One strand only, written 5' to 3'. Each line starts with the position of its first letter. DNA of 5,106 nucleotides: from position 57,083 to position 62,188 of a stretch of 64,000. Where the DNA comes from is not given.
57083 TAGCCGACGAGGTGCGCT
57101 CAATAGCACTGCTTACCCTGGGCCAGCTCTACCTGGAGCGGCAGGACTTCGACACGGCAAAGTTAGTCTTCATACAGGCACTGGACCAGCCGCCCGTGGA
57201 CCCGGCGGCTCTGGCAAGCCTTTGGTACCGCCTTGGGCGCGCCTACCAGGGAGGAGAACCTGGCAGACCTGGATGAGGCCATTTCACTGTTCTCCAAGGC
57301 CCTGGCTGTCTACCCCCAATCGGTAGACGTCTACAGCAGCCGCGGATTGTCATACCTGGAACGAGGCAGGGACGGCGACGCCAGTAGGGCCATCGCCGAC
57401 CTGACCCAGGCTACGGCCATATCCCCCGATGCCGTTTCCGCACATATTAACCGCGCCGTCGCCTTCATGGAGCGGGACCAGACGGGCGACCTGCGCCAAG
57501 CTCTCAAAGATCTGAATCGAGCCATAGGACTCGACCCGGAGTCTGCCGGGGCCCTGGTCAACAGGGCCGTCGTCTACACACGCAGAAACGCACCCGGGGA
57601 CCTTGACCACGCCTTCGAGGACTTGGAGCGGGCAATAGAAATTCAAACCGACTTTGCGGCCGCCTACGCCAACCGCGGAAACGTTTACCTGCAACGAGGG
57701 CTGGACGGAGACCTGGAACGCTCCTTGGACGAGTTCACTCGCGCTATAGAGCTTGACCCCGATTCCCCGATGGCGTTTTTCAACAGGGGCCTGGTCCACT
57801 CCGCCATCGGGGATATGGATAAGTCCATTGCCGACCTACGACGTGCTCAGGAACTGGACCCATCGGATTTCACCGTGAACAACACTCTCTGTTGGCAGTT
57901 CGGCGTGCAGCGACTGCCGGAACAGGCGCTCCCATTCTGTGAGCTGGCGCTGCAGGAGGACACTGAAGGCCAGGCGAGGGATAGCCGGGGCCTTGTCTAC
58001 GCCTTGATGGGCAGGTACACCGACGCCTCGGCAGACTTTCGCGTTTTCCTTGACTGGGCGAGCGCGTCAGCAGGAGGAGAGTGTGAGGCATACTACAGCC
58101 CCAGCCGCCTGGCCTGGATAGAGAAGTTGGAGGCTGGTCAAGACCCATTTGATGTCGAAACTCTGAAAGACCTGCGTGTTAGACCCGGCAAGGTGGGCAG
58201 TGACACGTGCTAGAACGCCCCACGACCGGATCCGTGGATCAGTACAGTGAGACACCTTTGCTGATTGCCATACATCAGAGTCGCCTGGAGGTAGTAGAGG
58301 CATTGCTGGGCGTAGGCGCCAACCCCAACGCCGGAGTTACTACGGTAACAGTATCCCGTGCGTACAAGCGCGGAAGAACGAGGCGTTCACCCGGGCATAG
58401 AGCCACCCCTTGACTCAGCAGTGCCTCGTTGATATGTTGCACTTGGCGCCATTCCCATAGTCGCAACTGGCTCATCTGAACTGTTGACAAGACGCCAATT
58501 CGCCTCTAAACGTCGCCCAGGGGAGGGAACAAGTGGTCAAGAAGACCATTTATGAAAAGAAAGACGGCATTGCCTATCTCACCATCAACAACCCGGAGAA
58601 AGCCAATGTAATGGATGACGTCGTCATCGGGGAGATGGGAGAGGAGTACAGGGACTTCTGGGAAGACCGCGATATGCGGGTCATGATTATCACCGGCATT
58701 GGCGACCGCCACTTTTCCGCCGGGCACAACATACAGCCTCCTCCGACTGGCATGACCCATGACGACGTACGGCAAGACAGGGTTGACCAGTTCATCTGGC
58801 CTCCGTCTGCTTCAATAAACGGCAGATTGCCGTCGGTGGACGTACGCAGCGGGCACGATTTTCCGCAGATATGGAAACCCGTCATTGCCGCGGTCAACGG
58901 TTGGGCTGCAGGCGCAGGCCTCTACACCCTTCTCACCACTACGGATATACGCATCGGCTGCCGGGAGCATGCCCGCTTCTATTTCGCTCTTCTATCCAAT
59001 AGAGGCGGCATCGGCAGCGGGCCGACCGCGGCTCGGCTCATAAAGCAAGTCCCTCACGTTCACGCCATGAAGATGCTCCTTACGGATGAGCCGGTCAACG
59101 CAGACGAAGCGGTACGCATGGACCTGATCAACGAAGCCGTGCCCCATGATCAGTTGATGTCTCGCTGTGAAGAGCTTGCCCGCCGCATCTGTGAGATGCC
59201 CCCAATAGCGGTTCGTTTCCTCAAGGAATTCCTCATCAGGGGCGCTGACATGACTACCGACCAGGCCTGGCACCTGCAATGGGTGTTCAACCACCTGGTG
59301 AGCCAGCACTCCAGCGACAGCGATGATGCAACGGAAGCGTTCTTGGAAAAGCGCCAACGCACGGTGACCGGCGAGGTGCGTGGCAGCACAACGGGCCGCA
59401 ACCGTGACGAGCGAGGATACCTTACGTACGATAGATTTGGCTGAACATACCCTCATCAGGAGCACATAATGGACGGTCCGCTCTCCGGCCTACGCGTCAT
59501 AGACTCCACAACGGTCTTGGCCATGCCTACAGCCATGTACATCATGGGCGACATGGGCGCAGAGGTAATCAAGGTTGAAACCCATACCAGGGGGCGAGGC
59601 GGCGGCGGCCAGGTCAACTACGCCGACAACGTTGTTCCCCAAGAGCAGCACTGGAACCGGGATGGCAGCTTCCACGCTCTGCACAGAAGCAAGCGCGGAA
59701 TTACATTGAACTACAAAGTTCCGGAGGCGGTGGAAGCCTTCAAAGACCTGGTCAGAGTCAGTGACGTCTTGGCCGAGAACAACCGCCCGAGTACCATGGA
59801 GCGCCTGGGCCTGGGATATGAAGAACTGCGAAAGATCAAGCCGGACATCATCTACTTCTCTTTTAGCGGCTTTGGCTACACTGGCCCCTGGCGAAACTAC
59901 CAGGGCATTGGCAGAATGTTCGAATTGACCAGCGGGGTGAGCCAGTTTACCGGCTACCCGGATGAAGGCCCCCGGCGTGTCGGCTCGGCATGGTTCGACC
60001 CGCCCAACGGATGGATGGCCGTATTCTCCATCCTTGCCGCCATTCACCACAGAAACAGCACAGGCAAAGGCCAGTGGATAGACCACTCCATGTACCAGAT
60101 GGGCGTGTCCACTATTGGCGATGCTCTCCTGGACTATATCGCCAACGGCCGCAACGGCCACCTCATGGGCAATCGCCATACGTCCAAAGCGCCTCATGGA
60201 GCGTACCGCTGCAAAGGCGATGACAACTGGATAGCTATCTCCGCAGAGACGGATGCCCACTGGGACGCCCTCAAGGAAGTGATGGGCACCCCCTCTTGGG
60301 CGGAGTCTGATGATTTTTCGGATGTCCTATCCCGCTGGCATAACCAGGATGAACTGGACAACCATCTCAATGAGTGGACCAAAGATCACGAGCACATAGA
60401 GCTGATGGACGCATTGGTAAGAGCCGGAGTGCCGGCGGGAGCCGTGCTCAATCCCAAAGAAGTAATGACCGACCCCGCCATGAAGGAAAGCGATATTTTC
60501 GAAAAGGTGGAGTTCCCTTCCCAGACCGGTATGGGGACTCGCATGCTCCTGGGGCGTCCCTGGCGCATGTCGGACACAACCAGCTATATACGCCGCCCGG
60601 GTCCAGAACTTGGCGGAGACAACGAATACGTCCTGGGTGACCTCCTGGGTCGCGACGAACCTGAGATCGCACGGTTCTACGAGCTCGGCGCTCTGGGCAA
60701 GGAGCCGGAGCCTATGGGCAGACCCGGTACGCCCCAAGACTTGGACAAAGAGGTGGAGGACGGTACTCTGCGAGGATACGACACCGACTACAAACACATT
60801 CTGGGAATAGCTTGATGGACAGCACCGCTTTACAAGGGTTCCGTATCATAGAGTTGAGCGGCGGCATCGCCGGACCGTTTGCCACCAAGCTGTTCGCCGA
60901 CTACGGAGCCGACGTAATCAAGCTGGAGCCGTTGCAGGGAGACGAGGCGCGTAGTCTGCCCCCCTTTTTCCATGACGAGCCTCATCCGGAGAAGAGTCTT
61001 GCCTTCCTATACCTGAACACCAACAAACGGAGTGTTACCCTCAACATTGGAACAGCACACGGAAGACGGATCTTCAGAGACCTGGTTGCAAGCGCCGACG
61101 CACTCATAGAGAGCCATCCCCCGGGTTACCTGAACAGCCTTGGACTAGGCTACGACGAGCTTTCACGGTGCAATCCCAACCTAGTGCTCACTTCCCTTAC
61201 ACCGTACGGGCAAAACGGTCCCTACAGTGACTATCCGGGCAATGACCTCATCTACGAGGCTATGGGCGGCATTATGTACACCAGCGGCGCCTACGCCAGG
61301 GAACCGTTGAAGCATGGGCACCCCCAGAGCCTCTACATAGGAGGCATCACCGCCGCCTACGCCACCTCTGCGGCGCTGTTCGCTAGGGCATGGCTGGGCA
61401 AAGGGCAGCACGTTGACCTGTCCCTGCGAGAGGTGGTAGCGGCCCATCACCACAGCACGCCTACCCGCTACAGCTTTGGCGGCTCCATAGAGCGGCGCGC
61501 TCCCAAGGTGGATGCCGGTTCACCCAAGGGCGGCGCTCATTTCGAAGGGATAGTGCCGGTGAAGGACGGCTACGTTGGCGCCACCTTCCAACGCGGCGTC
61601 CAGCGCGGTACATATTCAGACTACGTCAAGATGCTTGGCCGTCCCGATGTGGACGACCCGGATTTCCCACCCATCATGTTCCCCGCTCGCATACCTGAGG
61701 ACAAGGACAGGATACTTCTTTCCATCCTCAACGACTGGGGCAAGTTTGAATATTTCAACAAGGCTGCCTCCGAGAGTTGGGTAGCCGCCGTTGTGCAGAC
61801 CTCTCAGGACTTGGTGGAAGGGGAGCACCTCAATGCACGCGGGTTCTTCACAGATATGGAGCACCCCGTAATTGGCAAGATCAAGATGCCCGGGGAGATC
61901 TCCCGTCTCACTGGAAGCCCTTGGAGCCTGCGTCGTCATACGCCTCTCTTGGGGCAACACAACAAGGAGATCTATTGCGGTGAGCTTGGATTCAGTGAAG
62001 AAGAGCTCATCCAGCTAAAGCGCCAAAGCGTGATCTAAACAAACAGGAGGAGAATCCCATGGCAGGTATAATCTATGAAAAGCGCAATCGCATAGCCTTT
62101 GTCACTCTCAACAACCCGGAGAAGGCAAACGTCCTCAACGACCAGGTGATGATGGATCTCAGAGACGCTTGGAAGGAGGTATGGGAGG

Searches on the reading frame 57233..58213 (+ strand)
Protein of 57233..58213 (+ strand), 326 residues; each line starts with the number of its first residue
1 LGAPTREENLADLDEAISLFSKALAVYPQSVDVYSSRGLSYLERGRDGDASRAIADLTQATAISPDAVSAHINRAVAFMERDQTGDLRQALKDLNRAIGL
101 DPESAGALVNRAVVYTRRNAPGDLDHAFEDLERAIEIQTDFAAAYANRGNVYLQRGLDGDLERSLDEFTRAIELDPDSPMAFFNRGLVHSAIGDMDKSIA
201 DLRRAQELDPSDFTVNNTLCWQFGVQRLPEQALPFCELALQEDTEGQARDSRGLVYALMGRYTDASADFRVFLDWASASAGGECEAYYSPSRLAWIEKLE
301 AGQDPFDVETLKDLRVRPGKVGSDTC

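Call 6: search_protein_families(library=pfam, proteins=[window:57233-58213:+])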
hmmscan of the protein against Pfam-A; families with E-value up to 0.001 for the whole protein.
window:57233-58213:+ (326 aa): 15 families
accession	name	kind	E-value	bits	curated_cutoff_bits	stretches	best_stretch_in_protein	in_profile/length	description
PF13414.12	TPR_11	-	1.3e-38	130.9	26.8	3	159-193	8-42/42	TPR repeat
PF00515.34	TPR_1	-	1.2e-30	104.5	27.8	1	181-212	3-34/34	Tetratricopeptide repeat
PF07719.23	TPR_2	-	4.4e-23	79.9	27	0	181-212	3-34/34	Tetratricopeptide repeat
PF13181.12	TPR_8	-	6.8e-22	76.2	25.7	1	181-211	3-33/34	Tetratricopeptide repeat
PF13432.12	TPR_16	-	9.5e-21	74.3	32.7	2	159-212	11-64/65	Tetratricopeptide repeat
PF13431.12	TPR_17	-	2.5e-20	71.4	24.4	1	168-199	2-33/34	Tetratricopeptide repeat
PF13371.12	TPR_9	-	4.8e-18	65.4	35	1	160-212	10-62/73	Tetratricopeptide repeat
PF14559.12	TPR_19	-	3.5e-14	53.3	25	0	47-83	4-40/68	Tetratricopeptide repeat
PF13428.12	TPR_14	-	8.8e-14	51.1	23.5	0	7-34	11-38/44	Tetratricopeptide repeat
PF13174.12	TPR_6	-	1.4e-10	41.5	26.3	0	9-30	12-33/33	Tetratricopeptide repeat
PF13424.12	TPR_12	-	2.8e-10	40.7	30.1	0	141-209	2-75/77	Tetratricopeptide repeat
PF13429.12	TPR_15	-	1.2e-07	31.9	26.2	0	154-222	122-189/280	Tetratricopeptide repeat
PF12569.14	NatA_aux_su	-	7.6e-07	28.9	33.3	0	159-218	206-265/515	N-terminal acetyltransferase A, auxiliary subunit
PF23914.1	TPR_CcmH_CycH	-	2e-06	28.1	42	0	48-119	64-135/158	Cytochrome c-type biogenesis protein H TPR domain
PF25575.1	TPR_BSK1_C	-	5.3e-05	23.5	42.2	0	12-71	57-114/118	Serine/threonine-protein kinase BSK1-like, TPR repeats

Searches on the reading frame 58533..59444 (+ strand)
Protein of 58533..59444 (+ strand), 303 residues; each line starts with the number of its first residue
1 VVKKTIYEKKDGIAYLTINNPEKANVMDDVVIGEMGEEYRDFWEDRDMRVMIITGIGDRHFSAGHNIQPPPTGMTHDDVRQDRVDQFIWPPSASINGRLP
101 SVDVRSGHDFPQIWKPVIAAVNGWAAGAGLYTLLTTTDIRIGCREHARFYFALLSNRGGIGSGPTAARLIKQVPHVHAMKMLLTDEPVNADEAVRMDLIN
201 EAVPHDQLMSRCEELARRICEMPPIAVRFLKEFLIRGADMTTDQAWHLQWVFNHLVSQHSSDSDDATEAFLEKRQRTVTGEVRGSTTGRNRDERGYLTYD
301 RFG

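Call 5: search_protein_families(library=pfam, proteins=[window:58533-59444:+])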
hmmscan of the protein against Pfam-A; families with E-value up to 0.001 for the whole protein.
window:58533-59444:+ (303 aa): 2 families
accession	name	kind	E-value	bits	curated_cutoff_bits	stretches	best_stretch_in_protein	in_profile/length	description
PF00378.25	ECH_1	-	1.4e-38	133.1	27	2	112-276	86-246/251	Enoyl-CoA hydratase/isomerase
PF16113.10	ECH_2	-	2.9e-10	40.6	27.2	1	14-218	2-187/335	Enoyl-CoA hydratase/isomerase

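Call 7: search_protein_families(library=ncbifam, proteins=[window:58533-59444:+], max_evalue=0.001)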
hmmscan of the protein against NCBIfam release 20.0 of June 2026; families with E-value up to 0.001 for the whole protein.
window:58533-59444:+ (303 aa): 68 families (the best 25 are shown)
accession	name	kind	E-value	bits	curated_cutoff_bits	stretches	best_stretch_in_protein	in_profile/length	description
NF042430.2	EnCoAhydt_DpgD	equivalog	4.2e-39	134.6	400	1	7-279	1-256/258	enoyl-CoA-hydratase DpgD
NF051848.1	EnCoAHydtEchA19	equivalog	8e-39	133.7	400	1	8-279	5-256/258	enoyl-CoA hydratase EchA19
NF006007.0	PRK08138.1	subfamily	1.3e-35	123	355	2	112-280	96-260/261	enoyl-CoA hydratase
NF006699.0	PRK09245.1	subfamily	5.9e-34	117.5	354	1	3-280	3-265/266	crotonase/enoyl-CoA hydratase family protein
NF006008.0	PRK08139.1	equivalog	4.5e-33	114.9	313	1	7-278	15-263/266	enoyl-CoA hydratase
NF002936.2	PRK03580.1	equivalog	1.7e-31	109.5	500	2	112-279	92-259/261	crotonobetainyl-CoA hydratase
NF004475.0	PRK05809.1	subfamily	3.4e-31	108.7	394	2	112-277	95-256/260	short-chain-enoyl-CoA hydratase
NF004634.0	PRK05980.1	equivalog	3.7e-31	108.4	375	2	114-279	100-261/263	crotonase/enoyl-CoA hydratase family protein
NF006109.0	PRK08260.1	subfamily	4.9e-31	108.1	320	1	6-283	7-280/296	enoyl-CoA hydratase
NF006100.0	PRK08252.1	subfamily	6.5e-31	107.8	282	2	96-280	71-253/254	crotonase/enoyl-CoA hydratase family protein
NF005864.0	PRK07799.1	equivalog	9.2e-31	107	316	1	5-277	10-262/266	crotonase/enoyl-CoA hydratase family protein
NF005126.0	PRK06563.1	subfamily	8.9e-30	103.9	261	1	6-280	10-262/263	crotonase/enoyl-CoA hydratase family protein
NF005073.0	PRK06495.1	subfamily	1.2e-28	100.1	296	1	114-276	97-252/257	enoyl-CoA hydratase/isomerase family protein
NF004840.0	PRK06190.1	equivalog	1.7e-28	99.9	253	1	6-259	7-238/260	enoyl-CoA hydratase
NF004857.0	PRK06210.1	equivalog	2e-28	99.6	341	1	4-278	9-272/275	enoyl-CoA hydratase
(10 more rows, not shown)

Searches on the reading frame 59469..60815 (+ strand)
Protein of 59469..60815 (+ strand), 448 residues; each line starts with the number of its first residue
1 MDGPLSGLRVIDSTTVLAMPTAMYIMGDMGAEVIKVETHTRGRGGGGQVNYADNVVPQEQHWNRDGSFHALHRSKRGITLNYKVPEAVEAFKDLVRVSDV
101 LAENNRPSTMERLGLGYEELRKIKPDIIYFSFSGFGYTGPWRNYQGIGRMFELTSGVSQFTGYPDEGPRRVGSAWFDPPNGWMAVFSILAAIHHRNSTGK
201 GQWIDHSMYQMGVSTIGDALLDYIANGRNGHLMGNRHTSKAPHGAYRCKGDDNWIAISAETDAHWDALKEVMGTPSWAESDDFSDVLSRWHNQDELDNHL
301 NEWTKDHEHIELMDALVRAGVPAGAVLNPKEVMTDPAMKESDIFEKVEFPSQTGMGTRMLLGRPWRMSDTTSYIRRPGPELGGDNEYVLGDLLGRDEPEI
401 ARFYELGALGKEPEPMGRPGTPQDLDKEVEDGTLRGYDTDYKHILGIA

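Call 5: search_protein_families(library=pfam, proteins=[window:59469-60815:+])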
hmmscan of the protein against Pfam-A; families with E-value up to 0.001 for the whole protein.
window:59469-60815:+ (448 aa): 1 family
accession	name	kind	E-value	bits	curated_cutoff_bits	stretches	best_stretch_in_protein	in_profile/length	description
PF02515.22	CoA_transf_3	-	4.7e-102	342.3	23.3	1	5-385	1-366/366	CoA-transferase family III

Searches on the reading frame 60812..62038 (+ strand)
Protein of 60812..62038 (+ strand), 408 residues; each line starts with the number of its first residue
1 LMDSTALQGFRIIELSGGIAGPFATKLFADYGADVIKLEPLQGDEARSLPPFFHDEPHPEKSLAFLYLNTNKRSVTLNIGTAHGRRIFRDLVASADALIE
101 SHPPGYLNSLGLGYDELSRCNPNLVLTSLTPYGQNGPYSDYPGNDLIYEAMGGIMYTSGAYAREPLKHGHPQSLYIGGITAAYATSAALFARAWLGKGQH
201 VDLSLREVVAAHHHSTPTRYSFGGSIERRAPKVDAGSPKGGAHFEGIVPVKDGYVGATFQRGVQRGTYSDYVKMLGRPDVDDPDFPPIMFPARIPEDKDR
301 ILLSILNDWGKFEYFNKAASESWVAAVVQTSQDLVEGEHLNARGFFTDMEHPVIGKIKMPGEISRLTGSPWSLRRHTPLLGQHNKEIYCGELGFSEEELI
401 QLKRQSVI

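Call 5: search_protein_families(library=pfam, proteins=[window:60812-62038:+])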
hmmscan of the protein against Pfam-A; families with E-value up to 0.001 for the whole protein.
window:60812-62038:+ (408 aa): 1 family
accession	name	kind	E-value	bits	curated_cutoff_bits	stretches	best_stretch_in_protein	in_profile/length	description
PF02515.22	CoA_transf_3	-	5.7e-83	279.5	23.3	1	7-384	1-366/366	CoA-transferase family III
